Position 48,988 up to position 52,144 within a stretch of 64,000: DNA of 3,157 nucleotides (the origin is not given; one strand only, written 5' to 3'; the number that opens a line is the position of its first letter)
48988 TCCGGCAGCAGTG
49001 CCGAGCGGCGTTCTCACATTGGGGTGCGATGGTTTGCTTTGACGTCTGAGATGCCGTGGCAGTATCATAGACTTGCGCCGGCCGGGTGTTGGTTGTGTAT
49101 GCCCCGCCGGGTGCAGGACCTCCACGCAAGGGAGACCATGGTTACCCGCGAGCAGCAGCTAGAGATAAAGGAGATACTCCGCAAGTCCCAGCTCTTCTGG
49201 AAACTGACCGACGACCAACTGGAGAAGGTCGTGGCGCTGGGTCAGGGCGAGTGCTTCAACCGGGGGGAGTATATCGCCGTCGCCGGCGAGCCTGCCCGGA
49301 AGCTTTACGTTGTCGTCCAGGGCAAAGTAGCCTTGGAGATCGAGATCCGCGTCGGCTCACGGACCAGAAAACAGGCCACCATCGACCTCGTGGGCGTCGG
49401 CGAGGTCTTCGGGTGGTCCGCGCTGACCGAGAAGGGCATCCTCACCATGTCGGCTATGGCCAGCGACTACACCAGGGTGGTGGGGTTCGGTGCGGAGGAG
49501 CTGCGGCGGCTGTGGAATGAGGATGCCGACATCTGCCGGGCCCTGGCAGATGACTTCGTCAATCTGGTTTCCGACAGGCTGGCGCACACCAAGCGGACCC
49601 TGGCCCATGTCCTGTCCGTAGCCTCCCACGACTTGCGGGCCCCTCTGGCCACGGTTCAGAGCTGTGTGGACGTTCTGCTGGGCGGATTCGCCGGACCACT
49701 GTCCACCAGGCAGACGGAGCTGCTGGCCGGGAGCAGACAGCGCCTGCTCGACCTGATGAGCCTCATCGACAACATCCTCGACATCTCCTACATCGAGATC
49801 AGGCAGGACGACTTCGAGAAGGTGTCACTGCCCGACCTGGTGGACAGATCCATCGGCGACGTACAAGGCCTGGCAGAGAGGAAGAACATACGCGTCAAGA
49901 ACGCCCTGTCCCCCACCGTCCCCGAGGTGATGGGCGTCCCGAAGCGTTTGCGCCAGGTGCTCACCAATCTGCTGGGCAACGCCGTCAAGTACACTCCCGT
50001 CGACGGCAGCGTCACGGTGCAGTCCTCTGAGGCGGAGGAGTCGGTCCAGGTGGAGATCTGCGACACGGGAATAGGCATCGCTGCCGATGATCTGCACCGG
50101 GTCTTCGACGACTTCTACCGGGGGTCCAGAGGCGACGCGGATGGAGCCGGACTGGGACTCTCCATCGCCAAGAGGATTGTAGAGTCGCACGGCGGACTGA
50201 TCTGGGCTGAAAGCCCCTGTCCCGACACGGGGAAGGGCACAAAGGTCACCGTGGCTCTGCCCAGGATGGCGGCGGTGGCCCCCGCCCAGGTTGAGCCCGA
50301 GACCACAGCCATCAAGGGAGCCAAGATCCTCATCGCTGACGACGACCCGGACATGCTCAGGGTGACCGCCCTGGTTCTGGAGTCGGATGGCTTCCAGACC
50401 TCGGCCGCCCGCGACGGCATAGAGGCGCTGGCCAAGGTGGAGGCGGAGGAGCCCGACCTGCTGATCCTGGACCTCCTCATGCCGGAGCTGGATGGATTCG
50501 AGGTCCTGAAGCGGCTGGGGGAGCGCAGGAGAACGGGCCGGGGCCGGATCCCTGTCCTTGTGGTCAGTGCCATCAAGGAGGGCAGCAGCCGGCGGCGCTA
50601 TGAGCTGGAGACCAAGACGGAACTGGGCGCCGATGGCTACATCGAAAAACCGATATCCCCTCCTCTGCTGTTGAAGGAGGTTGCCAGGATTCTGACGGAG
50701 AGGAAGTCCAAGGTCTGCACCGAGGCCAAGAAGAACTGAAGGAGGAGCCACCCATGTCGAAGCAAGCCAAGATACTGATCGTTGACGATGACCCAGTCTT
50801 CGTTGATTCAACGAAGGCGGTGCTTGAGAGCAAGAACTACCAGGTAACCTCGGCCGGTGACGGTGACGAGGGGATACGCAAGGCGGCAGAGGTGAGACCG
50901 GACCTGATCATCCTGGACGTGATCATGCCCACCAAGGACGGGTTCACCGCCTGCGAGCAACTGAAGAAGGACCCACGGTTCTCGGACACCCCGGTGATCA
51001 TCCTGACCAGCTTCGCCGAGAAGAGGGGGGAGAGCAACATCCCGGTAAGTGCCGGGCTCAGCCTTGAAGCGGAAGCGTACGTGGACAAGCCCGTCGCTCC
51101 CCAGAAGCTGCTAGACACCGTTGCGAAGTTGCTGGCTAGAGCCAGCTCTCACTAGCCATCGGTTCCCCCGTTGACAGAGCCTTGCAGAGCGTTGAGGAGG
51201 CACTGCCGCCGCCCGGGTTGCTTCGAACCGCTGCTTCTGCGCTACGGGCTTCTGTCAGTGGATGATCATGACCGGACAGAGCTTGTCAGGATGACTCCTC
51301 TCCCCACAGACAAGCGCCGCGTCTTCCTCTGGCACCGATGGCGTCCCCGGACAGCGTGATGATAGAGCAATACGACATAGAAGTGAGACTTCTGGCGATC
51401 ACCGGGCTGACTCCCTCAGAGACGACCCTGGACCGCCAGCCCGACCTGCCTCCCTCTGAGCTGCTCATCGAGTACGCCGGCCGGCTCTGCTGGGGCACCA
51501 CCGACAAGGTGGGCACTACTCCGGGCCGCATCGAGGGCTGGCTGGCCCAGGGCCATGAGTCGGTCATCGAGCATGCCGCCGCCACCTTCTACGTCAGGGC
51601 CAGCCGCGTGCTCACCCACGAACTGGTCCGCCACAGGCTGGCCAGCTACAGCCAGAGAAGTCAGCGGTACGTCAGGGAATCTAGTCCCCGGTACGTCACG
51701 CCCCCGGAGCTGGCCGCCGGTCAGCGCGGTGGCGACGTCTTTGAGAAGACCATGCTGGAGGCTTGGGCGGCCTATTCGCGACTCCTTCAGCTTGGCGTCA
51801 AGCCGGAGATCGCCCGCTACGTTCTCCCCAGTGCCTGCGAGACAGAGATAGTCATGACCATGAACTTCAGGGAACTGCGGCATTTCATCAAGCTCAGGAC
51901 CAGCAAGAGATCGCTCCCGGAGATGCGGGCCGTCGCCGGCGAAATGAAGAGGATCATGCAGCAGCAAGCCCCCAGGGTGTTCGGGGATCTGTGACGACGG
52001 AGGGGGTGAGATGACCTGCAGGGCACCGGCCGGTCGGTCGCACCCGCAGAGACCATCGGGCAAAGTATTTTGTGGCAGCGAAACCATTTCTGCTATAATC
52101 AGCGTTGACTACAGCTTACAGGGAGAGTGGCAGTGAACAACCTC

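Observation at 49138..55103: Pseudo-receiver::MetF::MetV-like three-domain fusion followed by a second metF, downstream of thyX and a cNMP-sensing hybrid histidine kinase with orphan CheY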

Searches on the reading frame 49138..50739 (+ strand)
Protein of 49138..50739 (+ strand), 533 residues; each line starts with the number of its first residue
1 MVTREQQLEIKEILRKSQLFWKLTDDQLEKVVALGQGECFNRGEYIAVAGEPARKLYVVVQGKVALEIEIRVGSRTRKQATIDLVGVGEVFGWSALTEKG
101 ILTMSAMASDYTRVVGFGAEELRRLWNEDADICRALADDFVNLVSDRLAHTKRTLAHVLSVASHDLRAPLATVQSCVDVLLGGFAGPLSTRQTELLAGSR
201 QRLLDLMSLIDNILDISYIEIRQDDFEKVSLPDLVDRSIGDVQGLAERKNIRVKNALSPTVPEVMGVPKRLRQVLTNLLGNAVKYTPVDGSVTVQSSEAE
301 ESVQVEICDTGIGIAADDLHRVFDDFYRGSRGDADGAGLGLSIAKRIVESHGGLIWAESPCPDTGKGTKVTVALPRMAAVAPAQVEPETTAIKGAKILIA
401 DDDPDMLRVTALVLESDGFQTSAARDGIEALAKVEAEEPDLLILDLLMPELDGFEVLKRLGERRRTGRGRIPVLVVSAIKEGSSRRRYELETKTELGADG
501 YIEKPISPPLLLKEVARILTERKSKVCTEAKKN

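Call 3: search_protein_families(library=pfam, proteins=[window:49138-50739:+], max_evalue=0.1)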
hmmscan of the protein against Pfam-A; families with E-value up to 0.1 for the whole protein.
window:49138-50739:+ (533 aa): 5 families
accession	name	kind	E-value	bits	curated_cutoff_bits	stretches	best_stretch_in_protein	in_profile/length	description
PF02518.31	HATPase_c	-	1.9e-27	96.3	26.4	1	266-376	1-109/111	Histidine kinase-, DNA gyrase B-, and HSP90-like ATPase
PF00072.30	Response_reg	-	1.5e-22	80.3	30.2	1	397-515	1-110/111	Response regulator receiver domain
PF00027.35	cNMP_binding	-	7.2e-11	42.4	27.5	1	40-128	4-88/89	Cyclic nucleotide-binding domain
PF00512.31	HisKA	-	3.2e-08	33.9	26.9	1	158-220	5-64/66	His Kinase A (phospho-acceptor) domain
PF13581.12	HATPase_c_2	-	0.0034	17.8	27.4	1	275-350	40-111/127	Histidine kinase-like ATPase domain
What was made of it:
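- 49138..50739 (+): Soluble hybrid histidine kinase (533 aa). Domains: cNMP-binding-fold sensor (res 40-128), HisKA (158-220, H-box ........), HATPase_c (266-376), C-terminal REC (397-515). Pfam hits (call 3).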

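Call 4: search_protein_families(library=ncbifam, proteins=[window:49138-50739:+], max_evalue=0.1)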
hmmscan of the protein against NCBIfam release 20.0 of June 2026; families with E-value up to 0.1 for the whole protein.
window:49138-50739:+ (533 aa): 166 families (the best 25 are shown)
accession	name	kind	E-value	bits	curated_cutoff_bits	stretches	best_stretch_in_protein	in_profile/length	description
NF011874.0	PRK15347.1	equivalog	4.2e-48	164.1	852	2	156-388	400-626/921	two component system sensor kinase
TIGR02956.1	TMAO_torS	equivalog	6.4e-48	163.6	676.5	1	158-525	467-826/967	TMAO reductase system sensor histidine kinase/response regulator TorS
NF041880.1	EPS_EpsF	equivalog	2.9e-43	148.1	900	2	157-375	276-492/492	response regulator EpsF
NF046044.1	PnpS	equivalog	1.1e-42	146.4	400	1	160-375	175-390/390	two-component system histidine kinase PnpS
NF008302.0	PRK11091.1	equivalog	1.1e-42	146.2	838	1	146-527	274-651/779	aerobic respiration two-component sensor histidine kinase ArcB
NF038297.2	hybrid_HK_HrmK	equivalog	4.8e-41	141.1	725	1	146-516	226-605/607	hybrid histidine kinase/response regulator HrmK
NF033092.0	HK_WalK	equivalog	1.4e-38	132.9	725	1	160-375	377-593/594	cell wall metabolism sensor histidine kinase WalK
TIGR02966.1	phoR_proteo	equivalog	1.2e-37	129.7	334.2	1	157-372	116-331/333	phosphate regulon sensor histidine kinase PhoR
NF006800.0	PRK09303.1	equivalog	1.3e-37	129.7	342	1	137-375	131-376/383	histidine kinase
NF008318.0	PRK11107.1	equivalog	7.6e-37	126.8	890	2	153-396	291-538/920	two-component sensor histidine kinase BarA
NF041832.1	near_NosP_CTERM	subfamily_domain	1.5e-36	126.2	400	1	157-511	9-362/370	NahK/ErcS family hybrid sensor histidine kinase/response regulator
NF008099.0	PRK10841.1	equivalog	1.8e-36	125.3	920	2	158-384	473-698/949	two-component system sensor histidine kinase RcsC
NF041735.1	hist_kin_RppB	equivalog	6.5e-35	120.8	400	1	161-375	222-438/438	two-component system sensor histidine kinase RppB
NF008468.0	PRK11360.1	equivalog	6.7e-35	120.5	646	1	154-377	395-609/616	two-component system sensor histidine kinase AtoS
NF052574.1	HisKinEspCMyxo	equivalog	3.6e-34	118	1200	1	251-519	512-783/785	serine histidine kinase EspC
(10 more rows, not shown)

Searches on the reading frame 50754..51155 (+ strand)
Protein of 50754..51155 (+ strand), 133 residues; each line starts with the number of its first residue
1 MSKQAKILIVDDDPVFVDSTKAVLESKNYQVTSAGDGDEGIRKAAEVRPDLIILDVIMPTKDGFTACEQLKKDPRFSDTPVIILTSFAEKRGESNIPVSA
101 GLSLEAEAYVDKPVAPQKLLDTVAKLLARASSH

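Call 3: search_protein_families(library=pfam, proteins=[window:50754-51155:+], max_evalue=0.1)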
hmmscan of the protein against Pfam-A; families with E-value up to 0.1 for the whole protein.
window:50754-51155:+ (133 aa): 1 family
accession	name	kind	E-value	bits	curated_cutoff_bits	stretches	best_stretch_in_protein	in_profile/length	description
PF00072.30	Response_reg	-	5.9e-25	88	30.2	1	7-123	1-110/111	Response regulator receiver domain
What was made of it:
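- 50754..51155 (+): Single-domain response regulator (133 aa) with an intact DD/D/T/K phospho-acceptor set. Response_reg 88 bits (call 3).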

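Call 4: search_protein_families(library=ncbifam, proteins=[window:50754-51155:+], max_evalue=0.1)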
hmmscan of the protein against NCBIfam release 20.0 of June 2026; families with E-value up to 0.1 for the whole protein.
window:50754-51155:+ (133 aa): 101 families (the best 25 are shown)
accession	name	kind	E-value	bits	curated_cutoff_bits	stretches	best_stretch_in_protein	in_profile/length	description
NF007135.0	PRK09581.1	equivalog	3e-22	79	474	1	4-126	2-119/457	PleD family two-component system response regulator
TIGR02154.1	PhoB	equivalog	4.1e-22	78.6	296.2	1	4-131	2-124/226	phosphate regulon transcriptional regulator PhoB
NF045944.1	ResRegRpaBCyano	equivalog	3e-21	75.9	330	1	8-131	1-116/229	response regulator transcription factor RpaB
NF040689.1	MtrAB_MtrA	equivalog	1e-20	74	300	1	7-128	1-114/219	MtrAB system response regulator MtrA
NF040534.1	resp_reg_YycF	equivalog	5.4e-20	71.6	340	1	6-130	2-118/231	response regulator YycF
NF045717.1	DVU0259_DivK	exception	2.6e-19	69.5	160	1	5-127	3-116/117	DVU0259 family response regulator domain-containing protein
NF041733.1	resp_reg_CseB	equivalog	9.6e-19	67.7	350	1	6-131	2-119/228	two-component system response regulator CseB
NF007005.1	PRK09468.1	equivalog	2.6e-18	66.3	331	1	3-131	2-123/237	osmolarity response regulator transcription factor OmpR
NF008296.0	PRK11083.1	equivalog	4.5e-18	65.5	273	1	3-131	2-122/228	two-component system response regulator CreB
NF007982.1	PRK10710.1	equivalog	2.1e-17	63.5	380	1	3-131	6-126/235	envelope stress response regulator BaeR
NF008318.0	PRK11107.1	equivalog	5.7e-17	61.1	890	1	4-127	667-785/920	two-component sensor histidine kinase BarA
NF051850.1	RespRegRprY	equivalog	7.3e-17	61.5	370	1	1-130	1-123/234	response regulator transcription factor RprY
NF053854.1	RespRegPhoBBctds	equivalog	9.5e-17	61.1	270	1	7-131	1-119/225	two-component system response regulator PhoB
NF033117.2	vanR_ACDEGLN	exception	3.3e-16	59.6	350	1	7-129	1-115/226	VanR-ABDEGLN family response regulator transcription factor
NF008199.0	PRK10955.1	equivalog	3.5e-15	56.6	341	1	5-130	2-118/232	envelope stress response regulator transcription factor CpxR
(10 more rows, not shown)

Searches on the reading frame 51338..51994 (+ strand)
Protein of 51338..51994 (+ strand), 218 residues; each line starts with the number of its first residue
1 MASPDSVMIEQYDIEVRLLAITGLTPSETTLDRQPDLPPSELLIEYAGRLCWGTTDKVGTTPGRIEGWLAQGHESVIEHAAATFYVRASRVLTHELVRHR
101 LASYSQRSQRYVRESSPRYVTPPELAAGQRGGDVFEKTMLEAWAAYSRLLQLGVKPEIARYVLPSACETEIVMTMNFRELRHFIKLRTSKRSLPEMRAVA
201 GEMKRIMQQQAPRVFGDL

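Call 3: search_protein_families(library=pfam, proteins=[window:51338-51994:+], max_evalue=0.1)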
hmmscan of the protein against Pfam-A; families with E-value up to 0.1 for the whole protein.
window:51338-51994:+ (218 aa): 1 family
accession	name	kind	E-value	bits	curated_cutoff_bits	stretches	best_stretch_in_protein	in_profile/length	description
PF02511.20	Thy1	-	5.5e-59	199.6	24.8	1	39-212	8-190/191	Thymidylate synthase complementing protein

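Call 4: search_protein_families(library=ncbifam, proteins=[window:51338-51994:+], max_evalue=0.1)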
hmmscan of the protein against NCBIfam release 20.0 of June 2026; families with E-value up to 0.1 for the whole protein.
window:51338-51994:+ (218 aa): 1 family
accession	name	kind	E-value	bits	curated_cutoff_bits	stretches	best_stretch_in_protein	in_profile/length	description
TIGR02170.1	thyX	equivalog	1.2e-45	155.7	87.9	1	40-217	14-210/211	FAD-dependent thymidylate synthase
